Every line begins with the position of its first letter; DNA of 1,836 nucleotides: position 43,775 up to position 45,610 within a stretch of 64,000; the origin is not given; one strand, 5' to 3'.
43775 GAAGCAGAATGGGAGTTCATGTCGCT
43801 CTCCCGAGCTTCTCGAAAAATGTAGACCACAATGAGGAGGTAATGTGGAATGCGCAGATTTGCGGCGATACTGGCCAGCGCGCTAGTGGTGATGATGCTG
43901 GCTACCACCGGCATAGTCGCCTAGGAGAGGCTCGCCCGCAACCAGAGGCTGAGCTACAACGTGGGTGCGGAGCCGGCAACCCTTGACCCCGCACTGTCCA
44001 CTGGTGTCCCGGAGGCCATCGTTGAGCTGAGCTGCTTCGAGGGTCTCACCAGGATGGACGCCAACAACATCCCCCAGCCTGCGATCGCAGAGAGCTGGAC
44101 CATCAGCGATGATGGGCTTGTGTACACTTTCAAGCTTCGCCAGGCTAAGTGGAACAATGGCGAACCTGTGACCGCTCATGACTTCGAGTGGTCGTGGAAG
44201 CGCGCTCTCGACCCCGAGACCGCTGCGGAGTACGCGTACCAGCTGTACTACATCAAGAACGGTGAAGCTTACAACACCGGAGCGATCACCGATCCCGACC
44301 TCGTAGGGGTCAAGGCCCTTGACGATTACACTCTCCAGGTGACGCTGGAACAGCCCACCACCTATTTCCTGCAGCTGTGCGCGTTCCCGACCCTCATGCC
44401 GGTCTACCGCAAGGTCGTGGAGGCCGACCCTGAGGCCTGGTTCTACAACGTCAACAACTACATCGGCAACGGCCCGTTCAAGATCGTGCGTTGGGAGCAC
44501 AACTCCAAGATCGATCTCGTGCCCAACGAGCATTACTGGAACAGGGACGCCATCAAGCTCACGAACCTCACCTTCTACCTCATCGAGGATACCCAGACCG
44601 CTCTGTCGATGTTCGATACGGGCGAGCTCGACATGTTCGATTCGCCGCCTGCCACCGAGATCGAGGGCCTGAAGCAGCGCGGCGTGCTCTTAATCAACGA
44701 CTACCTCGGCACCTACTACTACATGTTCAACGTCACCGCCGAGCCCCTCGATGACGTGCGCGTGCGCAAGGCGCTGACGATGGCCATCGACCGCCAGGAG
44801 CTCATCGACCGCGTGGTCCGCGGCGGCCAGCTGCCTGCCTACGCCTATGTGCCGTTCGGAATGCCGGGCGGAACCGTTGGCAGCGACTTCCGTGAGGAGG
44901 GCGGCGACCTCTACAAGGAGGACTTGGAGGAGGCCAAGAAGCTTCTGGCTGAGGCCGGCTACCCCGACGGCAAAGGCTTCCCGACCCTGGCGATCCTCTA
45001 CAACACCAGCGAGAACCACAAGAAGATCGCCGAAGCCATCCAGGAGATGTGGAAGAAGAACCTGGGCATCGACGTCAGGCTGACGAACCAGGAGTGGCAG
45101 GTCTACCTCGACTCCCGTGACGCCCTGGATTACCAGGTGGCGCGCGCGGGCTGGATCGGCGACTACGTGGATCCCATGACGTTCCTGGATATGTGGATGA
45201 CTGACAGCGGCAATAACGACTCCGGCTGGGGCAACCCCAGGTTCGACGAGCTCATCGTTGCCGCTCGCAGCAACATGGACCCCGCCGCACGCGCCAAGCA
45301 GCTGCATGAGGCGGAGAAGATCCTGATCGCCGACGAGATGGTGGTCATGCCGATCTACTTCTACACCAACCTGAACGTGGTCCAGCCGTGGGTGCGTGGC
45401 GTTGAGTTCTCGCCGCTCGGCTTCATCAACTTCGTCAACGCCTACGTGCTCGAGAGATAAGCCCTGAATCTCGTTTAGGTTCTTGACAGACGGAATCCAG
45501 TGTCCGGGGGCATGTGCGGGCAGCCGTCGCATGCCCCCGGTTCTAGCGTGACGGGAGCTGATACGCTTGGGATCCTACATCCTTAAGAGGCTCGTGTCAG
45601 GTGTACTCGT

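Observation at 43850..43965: oppA carries an in-frame amber codon exactly between the signal peptide and the mature domain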

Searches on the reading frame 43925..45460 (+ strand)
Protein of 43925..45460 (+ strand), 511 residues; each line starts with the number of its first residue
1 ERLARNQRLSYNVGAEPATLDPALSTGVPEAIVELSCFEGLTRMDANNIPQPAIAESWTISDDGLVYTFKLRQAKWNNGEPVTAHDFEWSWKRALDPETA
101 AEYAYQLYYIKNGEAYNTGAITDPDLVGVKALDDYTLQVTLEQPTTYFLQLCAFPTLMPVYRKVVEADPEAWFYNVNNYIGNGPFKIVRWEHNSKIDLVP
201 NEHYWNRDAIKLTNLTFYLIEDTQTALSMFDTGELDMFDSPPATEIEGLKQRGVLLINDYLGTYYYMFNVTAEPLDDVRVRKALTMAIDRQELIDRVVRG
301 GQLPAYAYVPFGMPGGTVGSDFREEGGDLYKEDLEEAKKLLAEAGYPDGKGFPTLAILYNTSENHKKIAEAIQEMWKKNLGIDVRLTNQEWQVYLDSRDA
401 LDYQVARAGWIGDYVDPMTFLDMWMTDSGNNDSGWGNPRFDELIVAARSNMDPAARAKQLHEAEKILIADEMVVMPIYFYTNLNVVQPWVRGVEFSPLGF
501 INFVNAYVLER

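Call 7: find_related_loci(query=window:43925-45460:+, collection=genome_contigs, flank=6000)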
Query window:43925-45460:+ (511 aa) in genome_contigs; peptide patterns used: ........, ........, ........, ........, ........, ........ (x = any residue, [..] = any of these).
362 stretches matched a pattern; 306 encode a relative of the query (tblastn E <= 1e-3); the best 80 are kept; 79 distinct loci.
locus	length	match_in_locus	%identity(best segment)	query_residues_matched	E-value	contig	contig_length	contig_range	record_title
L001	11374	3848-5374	77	1-510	0e+0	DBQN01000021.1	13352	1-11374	MAG TPA_asm: Firmicutes bacterium UBA1393 UBA1393_contig_4685, whole genome shotgun sequence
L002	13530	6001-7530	73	1-511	0e+0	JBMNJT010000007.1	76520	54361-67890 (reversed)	MAG: Bacillota bacterium isolate SBF912LR0HQ0142 contig_61423, whole genome shotgun sequence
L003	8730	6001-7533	71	1-511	0e+0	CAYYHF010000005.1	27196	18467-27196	MAG TPA_asm: uncultured Clostridia bacterium isolate binchicken_co139_230 genome assembly, contig: NODE_2890_length_2719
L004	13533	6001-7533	70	1-511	0e+0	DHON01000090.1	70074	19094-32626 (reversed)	MAG TPA_asm: Firmicutes bacterium UBA5389 UBA5389_contig_2579, whole genome shotgun sequence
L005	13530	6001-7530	73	1-511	0e+0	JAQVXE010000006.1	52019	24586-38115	MAG: Bacillota bacterium isolate STF2_119 NODE_1223_length_52019_cov_9.244623_Sandtown_F2, whole genome shotgun sequence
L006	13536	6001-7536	57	2-510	0e+0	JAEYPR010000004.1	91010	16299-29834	MAG: Bacillota bacterium isolate OH_CBB_200 k127_1212693, whole genome shotgun sequence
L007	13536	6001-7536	56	2-510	0e+0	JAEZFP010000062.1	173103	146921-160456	MAG: Bacillota bacterium isolate OH_CBrB_56 k127_3218314, whole genome shotgun sequence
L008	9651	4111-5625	58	4-508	0e+0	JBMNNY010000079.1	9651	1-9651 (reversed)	MAG: Bacillota bacterium isolate SBF912SR1HQ0011 scaffold_24641_c1, whole genome shotgun sequence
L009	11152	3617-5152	55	2-509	0e+0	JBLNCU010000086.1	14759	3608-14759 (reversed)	MAG: Bacillota bacterium isolate MAG117 PRJNA950955_bin25_renamed_85, whole genome shotgun sequence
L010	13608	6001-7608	55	7-508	0e+0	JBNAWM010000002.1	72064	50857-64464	MAG: Candidatus Cryosericum sp. isolate Kamch4342-D-MF-064 bin10.fa-2, whole genome shotgun sequence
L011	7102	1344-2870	58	3-511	0e+0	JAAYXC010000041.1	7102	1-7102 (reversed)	MAG: Bacillota bacterium isolate AS02xzSISU_37 4227_AS02, whole genome shotgun sequence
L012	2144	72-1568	56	9-508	0e+0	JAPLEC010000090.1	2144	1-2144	MAG: Bacteroidia bacterium isolate LacPavin_0920_SED5_MAG_39_11 LacPavin_0920_SED5_scaffold_2229011, whole genome shotgu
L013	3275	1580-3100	56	2-508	0e+0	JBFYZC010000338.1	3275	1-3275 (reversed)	MAG: Bacillota bacterium isolate PPR_0424 PPR_0424.fa_k121_61046, whole genome shotgun sequence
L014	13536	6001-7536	59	2-511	0e+0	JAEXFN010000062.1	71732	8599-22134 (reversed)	MAG: Bacillota bacterium isolate OH_HBB_250 k127_1280092, whole genome shotgun sequence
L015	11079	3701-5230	56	3-511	0e+0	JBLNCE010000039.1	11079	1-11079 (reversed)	MAG: Bacteroidota bacterium isolate MAG133 PRJNA950955_bin4_renamed_38, whole genome shotgun sequence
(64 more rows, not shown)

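Call 10: find_encoding_contigs(protein=window:43961-45460:+, flank=10000, max_places=10)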
Protein window:43961-45460:+ (499 aa): 7 contigs read that carry it; 4 places shown.
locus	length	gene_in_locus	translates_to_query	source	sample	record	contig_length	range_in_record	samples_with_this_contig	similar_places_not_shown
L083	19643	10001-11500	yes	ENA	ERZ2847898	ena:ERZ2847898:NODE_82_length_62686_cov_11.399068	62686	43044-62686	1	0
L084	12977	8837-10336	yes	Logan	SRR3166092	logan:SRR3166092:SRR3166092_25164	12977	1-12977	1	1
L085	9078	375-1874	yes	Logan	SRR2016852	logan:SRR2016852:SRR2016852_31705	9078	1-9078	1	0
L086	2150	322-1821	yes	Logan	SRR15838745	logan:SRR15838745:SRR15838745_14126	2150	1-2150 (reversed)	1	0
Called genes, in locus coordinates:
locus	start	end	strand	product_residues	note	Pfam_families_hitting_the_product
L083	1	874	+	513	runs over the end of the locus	PF12673:SipL (faint), PF01476:LysM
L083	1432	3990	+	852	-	PF00270:DEAD, PF00271:Helicase_C, PF22982:WHD_HRQ1 (weak), PF09369:MZB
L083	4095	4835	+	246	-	PF00497:SBP_bac_3, PF10613:Lig_chan-Glu_bd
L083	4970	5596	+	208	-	PF00528:BPD_transp_1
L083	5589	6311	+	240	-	PF02463:SMC_N (faint), PF00005:ABC_tran, PF13304:AAA_21 (weak)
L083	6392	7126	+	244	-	PF00578:AhpC-TSA (weak)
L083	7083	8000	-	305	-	PF01569:PAP2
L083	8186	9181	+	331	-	PF00294:PfkB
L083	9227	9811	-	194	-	PF04657:DMT_YdcZ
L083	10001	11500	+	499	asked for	PF00496:SBP_bac_5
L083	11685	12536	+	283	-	PF00528:BPD_transp_1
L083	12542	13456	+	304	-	PF12911:OppC_N, PF00528:BPD_transp_1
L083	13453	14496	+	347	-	PF00005:ABC_tran, PF13304:AAA_21, PF08352:oligo_HPY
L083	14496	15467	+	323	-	PF00005:ABC_tran, PF08352:oligo_HPY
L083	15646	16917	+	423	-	PF13354:Beta-lactamase2, PF00144:Beta-lactamase, PF00768:Peptidase_S11, PF07943:PBP5_C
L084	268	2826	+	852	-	PF00270:DEAD, PF00271:Helicase_C, PF22982:WHD_HRQ1 (weak), PF09369:MZB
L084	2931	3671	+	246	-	PF00497:SBP_bac_3, PF10613:Lig_chan-Glu_bd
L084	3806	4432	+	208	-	PF00528:BPD_transp_1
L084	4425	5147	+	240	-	PF02463:SMC_N (faint), PF00005:ABC_tran, PF13304:AAA_21 (weak)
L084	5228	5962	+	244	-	PF00578:AhpC-TSA (weak)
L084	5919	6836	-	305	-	PF01569:PAP2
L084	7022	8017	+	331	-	PF00294:PfkB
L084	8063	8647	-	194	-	PF04657:DMT_YdcZ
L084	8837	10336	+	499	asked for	PF00496:SBP_bac_5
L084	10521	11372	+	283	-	PF00528:BPD_transp_1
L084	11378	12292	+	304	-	PF12911:OppC_N, PF00528:BPD_transp_1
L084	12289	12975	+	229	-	?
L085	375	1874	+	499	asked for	PF00496:SBP_bac_5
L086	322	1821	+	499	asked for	PF00496:SBP_bac_5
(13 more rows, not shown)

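Call 17: list_cluster_members(proteins=[P0001, window:43961-45460:+])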
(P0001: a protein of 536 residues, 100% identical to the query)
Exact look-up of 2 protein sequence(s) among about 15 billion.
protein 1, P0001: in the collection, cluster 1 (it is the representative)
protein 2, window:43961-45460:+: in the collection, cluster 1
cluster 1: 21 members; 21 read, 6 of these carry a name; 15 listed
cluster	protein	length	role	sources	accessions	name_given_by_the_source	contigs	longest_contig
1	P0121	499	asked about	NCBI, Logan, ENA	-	-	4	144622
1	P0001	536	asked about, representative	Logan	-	-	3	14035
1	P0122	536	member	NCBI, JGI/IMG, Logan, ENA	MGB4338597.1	MAG: peptide ABC transporter substrate-binding protein [Bacillota bacterium] | oligopeptide transport system substrate-binding protein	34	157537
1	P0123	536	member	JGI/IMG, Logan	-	oligopeptide transport system substrate-binding protein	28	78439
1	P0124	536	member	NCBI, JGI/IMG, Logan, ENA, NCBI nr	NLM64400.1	MAG: peptide ABC transporter substrate-binding protein [Firmicutes bacterium] | oligopeptide transport system substrate-binding protein | peptide ABC transporter substrate-binding protein [Bacillota bacterium]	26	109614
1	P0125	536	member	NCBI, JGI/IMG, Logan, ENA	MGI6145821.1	MAG: peptide ABC transporter substrate-binding protein [Bacillota bacterium] | oligopeptide transport system substrate-binding protein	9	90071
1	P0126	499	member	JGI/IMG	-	oligopeptide transport system substrate-binding protein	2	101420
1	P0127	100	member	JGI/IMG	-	oligopeptide transport system substrate-binding protein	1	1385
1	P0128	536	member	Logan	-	-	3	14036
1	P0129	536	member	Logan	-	-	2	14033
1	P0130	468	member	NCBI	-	-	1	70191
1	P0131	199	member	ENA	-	-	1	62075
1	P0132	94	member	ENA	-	-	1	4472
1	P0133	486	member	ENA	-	-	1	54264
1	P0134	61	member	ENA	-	-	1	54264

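Call 20: find_encoding_contigs(protein=P0122, flank=10000, max_places=10)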
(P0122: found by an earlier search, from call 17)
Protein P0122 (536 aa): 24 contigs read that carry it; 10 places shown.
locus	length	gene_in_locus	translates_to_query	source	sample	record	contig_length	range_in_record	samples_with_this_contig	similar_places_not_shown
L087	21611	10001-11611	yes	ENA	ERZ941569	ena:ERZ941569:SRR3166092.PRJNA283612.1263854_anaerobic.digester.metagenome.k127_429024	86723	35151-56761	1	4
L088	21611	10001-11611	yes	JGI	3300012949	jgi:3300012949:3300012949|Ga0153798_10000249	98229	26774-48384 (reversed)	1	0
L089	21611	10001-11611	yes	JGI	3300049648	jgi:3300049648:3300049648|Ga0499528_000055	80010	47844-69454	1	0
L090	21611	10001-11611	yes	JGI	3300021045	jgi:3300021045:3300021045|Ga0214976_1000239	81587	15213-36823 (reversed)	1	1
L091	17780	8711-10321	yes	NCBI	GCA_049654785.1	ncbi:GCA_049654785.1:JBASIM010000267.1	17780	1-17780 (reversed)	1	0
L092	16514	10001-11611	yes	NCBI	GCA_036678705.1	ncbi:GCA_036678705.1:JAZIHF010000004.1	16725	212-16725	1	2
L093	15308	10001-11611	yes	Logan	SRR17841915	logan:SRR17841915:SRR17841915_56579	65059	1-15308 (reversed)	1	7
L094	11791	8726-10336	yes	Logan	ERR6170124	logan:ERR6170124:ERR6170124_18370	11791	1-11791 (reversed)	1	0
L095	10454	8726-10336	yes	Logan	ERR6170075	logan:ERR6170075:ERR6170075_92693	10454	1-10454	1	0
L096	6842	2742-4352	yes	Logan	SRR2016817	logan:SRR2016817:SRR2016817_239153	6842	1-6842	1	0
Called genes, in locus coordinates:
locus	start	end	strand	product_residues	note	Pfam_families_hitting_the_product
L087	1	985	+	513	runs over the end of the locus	PF12673:SipL (faint), PF01476:LysM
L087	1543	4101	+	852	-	PF00270:DEAD, PF00271:Helicase_C, PF22982:WHD_HRQ1 (weak), PF09369:MZB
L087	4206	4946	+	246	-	PF00497:SBP_bac_3, PF10613:Lig_chan-Glu_bd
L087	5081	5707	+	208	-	PF00528:BPD_transp_1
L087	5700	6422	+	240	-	PF02463:SMC_N (faint), PF00005:ABC_tran, PF13304:AAA_21 (weak)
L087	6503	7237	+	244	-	PF00578:AhpC-TSA (weak)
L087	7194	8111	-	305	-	PF01569:PAP2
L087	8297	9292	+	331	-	PF00294:PfkB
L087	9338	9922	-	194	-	PF04657:DMT_YdcZ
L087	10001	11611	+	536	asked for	PF00496:SBP_bac_5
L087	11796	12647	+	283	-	PF00528:BPD_transp_1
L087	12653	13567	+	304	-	PF12911:OppC_N, PF00528:BPD_transp_1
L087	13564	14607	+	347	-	PF00005:ABC_tran, PF13304:AAA_21, PF08352:oligo_HPY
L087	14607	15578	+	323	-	PF00005:ABC_tran, PF08352:oligo_HPY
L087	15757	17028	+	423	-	PF13354:Beta-lactamase2, PF00144:Beta-lactamase, PF00768:Peptidase_S11, PF07943:PBP5_C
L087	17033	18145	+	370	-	PF00288:GHMP_kinases_N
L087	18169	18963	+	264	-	PF12804:NTP_transf_3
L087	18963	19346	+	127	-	PF01042:Ribonuc_L-PSP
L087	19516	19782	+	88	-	-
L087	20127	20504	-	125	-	PF00269:SASP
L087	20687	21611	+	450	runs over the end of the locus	PF00483:NTP_transferase, PF01128:IspD, PF12804:NTP_transf_3, PF00132:Hexapep, PF25084:LbH_EIF2B, PF25087:GMPPB_C (faint), PF00132:Hexapep (weak), PF14602:Hexapep_2 (weak)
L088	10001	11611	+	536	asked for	PF00496:SBP_bac_5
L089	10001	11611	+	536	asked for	PF00496:SBP_bac_5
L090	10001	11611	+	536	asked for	PF00496:SBP_bac_5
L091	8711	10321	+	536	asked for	PF00496:SBP_bac_5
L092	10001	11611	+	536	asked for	PF00496:SBP_bac_5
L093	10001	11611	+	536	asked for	PF00496:SBP_bac_5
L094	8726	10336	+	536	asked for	PF00496:SBP_bac_5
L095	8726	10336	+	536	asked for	PF00496:SBP_bac_5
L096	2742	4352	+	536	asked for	PF00496:SBP_bac_5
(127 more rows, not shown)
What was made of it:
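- Run SRR3166092 gives TAG in the Logan contig L084 and CAG in the MEGAHIT contig L087 (calls 10, 20).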

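Call 21: find_encoding_contigs(protein=P0133, flank=10000, max_places=4)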
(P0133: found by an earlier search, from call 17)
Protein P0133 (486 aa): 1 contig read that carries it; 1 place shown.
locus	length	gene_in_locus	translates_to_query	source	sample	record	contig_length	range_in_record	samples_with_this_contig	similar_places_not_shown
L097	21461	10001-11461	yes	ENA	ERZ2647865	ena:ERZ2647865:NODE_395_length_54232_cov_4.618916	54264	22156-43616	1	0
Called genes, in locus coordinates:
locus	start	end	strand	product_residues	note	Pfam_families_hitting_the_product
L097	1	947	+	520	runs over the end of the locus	PF12673:SipL (faint)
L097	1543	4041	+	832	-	PF00270:DEAD, PF00271:Helicase_C, PF22982:WHD_HRQ1 (weak), PF09369:MZB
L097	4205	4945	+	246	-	PF00497:SBP_bac_3, PF10613:Lig_chan-Glu_bd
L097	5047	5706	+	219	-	PF00528:BPD_transp_1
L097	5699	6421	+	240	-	PF02463:SMC_N (faint), PF00005:ABC_tran, PF13304:AAA_21 (weak)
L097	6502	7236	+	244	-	PF00578:AhpC-TSA (weak)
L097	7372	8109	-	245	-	PF01569:PAP2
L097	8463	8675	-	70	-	-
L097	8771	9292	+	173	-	PF00294:PfkB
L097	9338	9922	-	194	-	PF04657:DMT_YdcZ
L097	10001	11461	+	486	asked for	PF00496:SBP_bac_5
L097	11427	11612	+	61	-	-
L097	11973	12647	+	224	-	PF00528:BPD_transp_1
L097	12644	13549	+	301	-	PF12911:OppC_N, PF00528:BPD_transp_1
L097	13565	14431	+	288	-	PF00005:ABC_tran, PF13304:AAA_21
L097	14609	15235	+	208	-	PF00005:ABC_tran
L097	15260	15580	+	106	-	PF08352:oligo_HPY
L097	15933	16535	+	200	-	PF00144:Beta-lactamase, PF00768:Peptidase_S11, PF13354:Beta-lactamase2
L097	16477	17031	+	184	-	PF00768:Peptidase_S11, PF07943:PBP5_C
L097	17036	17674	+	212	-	PF00288:GHMP_kinases_N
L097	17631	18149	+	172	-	PF08544:GHMP_kinases_C (weak)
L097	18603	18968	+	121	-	-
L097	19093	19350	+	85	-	PF01042:Ribonuc_L-PSP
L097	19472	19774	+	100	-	PF04026:SpoVG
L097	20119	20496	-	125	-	PF00269:SASP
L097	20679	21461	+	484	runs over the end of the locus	PF00483:NTP_transferase, PF01128:IspD, PF12804:NTP_transf_3, PF25084:LbH_EIF2B, PF25087:GMPPB_C (faint), PF00132:Hexapep, PF14602:Hexapep_2 (weak)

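Call 22: find_encoding_contigs(protein=P0130, flank=10000, max_places=4)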
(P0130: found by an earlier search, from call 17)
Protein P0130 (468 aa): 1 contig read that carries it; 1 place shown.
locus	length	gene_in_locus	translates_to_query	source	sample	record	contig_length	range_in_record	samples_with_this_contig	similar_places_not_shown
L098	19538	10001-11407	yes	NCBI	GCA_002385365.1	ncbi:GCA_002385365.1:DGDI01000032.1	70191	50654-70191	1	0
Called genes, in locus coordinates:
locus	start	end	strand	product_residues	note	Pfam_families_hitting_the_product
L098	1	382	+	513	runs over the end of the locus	PF12673:SipL (faint), PF01476:LysM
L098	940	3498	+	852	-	PF00270:DEAD, PF00271:Helicase_C, PF22982:WHD_HRQ1 (weak), PF09369:MZB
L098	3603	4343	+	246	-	PF00497:SBP_bac_3, PF10613:Lig_chan-Glu_bd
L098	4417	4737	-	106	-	-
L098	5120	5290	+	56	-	-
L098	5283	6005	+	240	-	PF02463:SMC_N (faint), PF00005:ABC_tran, PF13304:AAA_21 (weak)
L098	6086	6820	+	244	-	PF00578:AhpC-TSA (weak)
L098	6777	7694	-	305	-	PF01569:PAP2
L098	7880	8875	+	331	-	PF00294:PfkB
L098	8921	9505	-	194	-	PF04657:DMT_YdcZ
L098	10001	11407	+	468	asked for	PF00496:SBP_bac_5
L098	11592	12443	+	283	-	PF00528:BPD_transp_1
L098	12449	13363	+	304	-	PF12911:OppC_N, PF00528:BPD_transp_1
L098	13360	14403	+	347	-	PF00005:ABC_tran, PF13304:AAA_21, PF08352:oligo_HPY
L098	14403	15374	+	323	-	PF00005:ABC_tran, PF08352:oligo_HPY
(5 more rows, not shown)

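Call 28: find_encoding_contigs(protein=P0123, flank=10000, max_places=6)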
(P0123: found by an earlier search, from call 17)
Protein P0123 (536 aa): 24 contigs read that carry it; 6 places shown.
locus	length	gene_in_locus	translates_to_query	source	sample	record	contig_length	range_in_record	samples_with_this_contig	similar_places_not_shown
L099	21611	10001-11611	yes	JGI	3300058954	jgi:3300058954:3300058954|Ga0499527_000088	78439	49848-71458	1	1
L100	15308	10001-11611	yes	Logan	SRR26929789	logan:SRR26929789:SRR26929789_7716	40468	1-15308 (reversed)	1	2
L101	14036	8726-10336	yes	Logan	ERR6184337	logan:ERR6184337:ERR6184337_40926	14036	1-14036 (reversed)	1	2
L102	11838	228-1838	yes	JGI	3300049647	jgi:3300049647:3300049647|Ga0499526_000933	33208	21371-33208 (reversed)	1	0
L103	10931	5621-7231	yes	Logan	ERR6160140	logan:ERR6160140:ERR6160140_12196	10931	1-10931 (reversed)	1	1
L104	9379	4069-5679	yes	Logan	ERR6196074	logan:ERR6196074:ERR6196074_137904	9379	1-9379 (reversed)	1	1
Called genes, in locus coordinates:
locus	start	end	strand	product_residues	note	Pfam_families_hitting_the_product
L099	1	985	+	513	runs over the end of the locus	PF12673:SipL (faint), PF01476:LysM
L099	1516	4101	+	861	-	PF00270:DEAD, PF00271:Helicase_C, PF22982:WHD_HRQ1 (weak), PF09369:MZB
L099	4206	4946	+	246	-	PF00497:SBP_bac_3, PF10613:Lig_chan-Glu_bd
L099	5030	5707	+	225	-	PF00528:BPD_transp_1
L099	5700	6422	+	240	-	PF02463:SMC_N (faint), PF00005:ABC_tran, PF13304:AAA_21 (weak)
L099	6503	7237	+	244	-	PF00578:AhpC-TSA (weak)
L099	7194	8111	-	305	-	PF01569:PAP2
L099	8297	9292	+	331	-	PF00294:PfkB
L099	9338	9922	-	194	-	PF04657:DMT_YdcZ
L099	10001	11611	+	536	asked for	PF00496:SBP_bac_5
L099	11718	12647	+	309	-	PF19300:BPD_transp_1_N (weak), PF00528:BPD_transp_1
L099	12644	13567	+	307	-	PF12911:OppC_N, PF00528:BPD_transp_1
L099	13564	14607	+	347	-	PF00005:ABC_tran, PF13304:AAA_21, PF08352:oligo_HPY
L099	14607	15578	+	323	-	PF00005:ABC_tran, PF08352:oligo_HPY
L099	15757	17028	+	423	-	PF13354:Beta-lactamase2, PF00144:Beta-lactamase, PF00768:Peptidase_S11, PF07943:PBP5_C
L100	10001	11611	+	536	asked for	PF00496:SBP_bac_5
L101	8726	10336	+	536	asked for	PF00496:SBP_bac_5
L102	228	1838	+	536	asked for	PF00496:SBP_bac_5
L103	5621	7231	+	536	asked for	PF00496:SBP_bac_5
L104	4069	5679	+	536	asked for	PF00496:SBP_bac_5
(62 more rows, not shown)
